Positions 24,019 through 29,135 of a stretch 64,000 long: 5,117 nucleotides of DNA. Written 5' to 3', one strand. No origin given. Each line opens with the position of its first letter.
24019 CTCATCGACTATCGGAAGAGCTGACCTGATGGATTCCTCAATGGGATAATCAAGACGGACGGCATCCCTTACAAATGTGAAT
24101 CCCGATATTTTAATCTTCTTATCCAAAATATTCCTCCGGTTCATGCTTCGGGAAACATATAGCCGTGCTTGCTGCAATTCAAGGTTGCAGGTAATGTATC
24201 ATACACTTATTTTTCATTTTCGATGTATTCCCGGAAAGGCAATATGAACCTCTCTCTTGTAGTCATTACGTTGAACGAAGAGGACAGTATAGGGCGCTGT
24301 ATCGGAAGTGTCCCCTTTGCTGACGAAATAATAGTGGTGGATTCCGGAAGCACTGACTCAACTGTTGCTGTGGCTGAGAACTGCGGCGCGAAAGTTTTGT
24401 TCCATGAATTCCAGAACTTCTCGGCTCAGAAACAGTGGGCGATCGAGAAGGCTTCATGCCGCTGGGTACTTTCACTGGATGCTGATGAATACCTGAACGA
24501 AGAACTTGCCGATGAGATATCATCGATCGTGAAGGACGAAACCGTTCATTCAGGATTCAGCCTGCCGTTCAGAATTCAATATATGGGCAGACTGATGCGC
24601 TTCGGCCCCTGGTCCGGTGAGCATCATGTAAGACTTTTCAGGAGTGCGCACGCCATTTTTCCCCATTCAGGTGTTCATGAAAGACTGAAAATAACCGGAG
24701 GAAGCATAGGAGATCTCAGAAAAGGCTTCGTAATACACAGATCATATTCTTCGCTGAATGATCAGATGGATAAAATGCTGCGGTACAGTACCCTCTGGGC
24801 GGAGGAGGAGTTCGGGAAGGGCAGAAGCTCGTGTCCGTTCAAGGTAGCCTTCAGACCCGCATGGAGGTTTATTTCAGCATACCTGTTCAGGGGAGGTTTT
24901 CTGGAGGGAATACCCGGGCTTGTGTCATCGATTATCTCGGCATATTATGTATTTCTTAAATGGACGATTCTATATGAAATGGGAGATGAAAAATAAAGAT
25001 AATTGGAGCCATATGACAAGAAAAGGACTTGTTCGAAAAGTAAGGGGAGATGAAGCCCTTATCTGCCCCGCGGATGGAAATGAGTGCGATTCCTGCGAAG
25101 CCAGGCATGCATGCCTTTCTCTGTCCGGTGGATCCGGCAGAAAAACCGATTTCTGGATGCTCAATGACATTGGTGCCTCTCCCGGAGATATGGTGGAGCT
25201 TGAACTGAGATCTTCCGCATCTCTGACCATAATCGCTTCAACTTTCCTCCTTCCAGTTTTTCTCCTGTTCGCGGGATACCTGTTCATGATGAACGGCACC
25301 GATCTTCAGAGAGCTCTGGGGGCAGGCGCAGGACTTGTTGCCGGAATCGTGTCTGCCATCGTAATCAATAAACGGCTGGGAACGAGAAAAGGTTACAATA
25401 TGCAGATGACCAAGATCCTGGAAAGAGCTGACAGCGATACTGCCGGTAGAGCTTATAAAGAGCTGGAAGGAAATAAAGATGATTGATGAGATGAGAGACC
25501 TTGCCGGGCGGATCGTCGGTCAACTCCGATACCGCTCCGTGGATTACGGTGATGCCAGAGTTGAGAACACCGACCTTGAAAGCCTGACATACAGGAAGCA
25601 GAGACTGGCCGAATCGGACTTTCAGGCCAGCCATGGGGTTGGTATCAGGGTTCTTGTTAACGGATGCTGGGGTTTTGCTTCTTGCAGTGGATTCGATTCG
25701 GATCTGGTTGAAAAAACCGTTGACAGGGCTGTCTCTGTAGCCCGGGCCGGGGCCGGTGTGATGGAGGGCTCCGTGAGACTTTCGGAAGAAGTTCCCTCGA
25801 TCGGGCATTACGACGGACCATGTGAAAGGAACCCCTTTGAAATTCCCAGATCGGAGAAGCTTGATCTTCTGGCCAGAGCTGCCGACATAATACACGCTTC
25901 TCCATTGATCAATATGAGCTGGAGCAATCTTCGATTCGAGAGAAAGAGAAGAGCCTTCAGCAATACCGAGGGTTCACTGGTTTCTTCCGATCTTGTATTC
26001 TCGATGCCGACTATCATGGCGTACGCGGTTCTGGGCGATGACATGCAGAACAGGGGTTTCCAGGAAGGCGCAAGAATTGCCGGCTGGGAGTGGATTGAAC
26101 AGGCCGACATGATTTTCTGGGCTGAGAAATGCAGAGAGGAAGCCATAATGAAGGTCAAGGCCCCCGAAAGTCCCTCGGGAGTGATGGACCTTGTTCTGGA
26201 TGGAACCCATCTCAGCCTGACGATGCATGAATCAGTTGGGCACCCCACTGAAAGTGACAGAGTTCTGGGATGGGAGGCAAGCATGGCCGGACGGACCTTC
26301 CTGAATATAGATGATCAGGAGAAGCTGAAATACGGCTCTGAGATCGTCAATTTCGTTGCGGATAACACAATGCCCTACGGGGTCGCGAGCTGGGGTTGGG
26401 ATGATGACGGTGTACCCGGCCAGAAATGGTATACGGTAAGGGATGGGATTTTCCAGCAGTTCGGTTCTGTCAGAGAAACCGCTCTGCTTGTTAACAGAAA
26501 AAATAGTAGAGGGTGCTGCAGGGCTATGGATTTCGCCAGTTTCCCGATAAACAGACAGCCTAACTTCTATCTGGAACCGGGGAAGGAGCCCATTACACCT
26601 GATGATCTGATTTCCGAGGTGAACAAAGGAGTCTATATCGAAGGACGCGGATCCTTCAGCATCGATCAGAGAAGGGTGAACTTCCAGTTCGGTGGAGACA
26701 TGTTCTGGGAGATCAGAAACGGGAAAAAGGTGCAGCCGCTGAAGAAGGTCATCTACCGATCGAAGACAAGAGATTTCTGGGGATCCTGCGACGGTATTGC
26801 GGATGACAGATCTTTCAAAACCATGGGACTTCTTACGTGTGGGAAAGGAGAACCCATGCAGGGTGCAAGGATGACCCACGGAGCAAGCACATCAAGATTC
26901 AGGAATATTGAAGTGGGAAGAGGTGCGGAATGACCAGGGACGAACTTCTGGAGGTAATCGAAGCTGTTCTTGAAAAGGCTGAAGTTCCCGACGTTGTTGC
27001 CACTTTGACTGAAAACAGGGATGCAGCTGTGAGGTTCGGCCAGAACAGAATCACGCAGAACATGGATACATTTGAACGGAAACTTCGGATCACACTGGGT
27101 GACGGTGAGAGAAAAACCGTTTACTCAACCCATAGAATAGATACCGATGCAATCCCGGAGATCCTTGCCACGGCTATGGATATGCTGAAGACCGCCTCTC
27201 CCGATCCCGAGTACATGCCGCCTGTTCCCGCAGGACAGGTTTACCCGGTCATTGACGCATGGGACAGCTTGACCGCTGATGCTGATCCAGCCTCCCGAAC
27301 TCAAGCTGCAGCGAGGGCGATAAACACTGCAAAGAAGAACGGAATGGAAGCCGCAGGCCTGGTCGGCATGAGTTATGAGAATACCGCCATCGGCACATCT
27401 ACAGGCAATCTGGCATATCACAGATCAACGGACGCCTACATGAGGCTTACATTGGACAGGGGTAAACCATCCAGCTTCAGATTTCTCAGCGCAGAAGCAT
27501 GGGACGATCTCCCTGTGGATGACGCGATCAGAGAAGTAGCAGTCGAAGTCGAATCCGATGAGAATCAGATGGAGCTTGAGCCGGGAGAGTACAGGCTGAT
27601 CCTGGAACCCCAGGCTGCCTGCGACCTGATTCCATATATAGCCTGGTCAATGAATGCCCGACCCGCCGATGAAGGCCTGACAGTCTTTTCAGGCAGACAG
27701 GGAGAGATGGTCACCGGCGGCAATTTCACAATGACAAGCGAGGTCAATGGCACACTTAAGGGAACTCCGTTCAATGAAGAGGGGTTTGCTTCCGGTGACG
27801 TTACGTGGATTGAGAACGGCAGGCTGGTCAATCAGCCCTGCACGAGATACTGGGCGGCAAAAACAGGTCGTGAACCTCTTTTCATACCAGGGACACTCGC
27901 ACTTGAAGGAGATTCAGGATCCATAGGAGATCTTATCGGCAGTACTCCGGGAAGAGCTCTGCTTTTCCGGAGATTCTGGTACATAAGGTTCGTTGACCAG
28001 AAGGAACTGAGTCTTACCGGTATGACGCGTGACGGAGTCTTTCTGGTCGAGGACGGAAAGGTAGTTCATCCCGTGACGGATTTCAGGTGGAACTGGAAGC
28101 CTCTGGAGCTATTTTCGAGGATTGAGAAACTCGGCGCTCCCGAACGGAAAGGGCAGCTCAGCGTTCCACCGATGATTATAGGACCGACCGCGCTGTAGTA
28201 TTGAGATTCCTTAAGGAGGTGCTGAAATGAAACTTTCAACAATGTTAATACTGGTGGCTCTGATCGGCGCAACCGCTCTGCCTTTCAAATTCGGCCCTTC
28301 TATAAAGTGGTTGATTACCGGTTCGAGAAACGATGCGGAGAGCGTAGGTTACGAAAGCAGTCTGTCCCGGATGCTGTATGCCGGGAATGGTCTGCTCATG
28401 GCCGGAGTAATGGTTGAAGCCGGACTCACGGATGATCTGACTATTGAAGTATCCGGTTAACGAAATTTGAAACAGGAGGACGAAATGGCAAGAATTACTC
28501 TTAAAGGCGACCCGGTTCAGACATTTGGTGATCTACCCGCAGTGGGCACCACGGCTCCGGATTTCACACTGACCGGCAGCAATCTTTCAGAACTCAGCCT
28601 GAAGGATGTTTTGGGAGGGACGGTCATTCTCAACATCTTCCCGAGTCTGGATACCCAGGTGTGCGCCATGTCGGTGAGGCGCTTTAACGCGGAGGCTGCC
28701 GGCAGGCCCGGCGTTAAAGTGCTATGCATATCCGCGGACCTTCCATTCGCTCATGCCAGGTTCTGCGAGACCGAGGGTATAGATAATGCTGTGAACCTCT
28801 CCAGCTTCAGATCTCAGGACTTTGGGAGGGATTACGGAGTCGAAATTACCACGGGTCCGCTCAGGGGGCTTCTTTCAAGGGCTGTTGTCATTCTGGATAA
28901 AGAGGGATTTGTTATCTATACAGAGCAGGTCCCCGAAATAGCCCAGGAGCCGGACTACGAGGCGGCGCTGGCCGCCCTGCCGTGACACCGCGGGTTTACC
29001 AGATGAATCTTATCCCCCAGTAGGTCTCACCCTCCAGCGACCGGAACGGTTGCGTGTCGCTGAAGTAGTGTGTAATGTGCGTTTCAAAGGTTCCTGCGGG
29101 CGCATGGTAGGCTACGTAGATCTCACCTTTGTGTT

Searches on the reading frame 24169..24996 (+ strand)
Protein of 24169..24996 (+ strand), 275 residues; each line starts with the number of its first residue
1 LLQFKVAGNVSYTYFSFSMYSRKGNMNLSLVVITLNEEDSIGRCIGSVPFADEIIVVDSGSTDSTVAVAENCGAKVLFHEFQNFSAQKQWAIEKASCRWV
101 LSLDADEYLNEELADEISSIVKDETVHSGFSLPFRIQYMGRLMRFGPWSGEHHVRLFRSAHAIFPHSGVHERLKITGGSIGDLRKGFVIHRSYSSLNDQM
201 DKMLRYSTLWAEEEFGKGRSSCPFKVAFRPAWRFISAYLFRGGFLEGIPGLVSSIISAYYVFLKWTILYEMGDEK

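Call 85: search_protein_families(library=pfam, proteins=[window:24169-24996:+], max_evalue=0.000001)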
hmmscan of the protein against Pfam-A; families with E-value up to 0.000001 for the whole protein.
window:24169-24996:+ (275 aa): 1 family
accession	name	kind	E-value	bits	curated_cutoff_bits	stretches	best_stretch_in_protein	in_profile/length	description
PF00535.33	Glycos_transf_2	-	1.1e-15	58.4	23.3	1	29-113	1-96/168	Glycosyl transferase family 2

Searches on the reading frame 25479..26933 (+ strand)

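Call 85: search_protein_families(library=pfam, proteins=[window:25479-26933:+], max_evalue=0.000001)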
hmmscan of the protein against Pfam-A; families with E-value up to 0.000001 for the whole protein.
window:25479-26933:+ (484 aa): 2 families
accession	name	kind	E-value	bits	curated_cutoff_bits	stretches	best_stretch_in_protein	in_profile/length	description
PF19289.4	PmbA_TldD_3rd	-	5.8e-28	98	22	1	233-479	1-218/220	PmbA/TldA metallopeptidase C-terminal domain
PF01523.21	PmbA_TldD_1st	-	1.2e-11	45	20.9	1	25-88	2-65/65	PmbA/TldA metallopeptidase domain 1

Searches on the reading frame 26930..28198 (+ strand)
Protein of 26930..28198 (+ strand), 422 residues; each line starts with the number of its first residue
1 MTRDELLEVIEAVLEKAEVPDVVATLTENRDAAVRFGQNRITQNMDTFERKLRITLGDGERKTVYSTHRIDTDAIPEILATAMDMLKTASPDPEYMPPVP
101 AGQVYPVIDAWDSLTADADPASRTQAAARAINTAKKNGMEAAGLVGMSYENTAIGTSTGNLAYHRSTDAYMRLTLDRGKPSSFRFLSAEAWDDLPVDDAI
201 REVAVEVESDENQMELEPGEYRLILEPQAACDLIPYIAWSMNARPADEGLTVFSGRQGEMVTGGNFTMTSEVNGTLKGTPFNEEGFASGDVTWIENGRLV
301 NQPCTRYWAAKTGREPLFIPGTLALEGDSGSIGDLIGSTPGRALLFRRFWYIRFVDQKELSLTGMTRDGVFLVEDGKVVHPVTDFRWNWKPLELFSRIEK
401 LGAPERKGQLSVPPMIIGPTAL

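Call 85: search_protein_families(library=pfam, proteins=[window:26930-28198:+], max_evalue=0.000001)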
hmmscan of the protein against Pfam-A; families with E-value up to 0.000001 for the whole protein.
window:26930-28198:+ (422 aa): 1 family
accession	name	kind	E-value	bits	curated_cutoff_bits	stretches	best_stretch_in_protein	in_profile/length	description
PF19289.4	PmbA_TldD_3rd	-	2.5e-25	89.4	22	1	218-416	1-212/220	PmbA/TldA metallopeptidase C-terminal domain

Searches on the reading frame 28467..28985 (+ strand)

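Call 85: search_protein_families(library=pfam, proteins=[window:28467-28985:+], max_evalue=0.000001)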
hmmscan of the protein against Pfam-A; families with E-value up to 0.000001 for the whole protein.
window:28467-28985:+ (172 aa): 2 families
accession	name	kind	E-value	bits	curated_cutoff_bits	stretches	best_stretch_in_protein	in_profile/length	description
PF08534.16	Redoxin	-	7.8e-28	97.6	26.6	1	26-168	2-148/148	Redoxin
PF00578.27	AhpC-TSA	-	4.4e-18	65.9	26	1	26-151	1-123/124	AhpC/TSA family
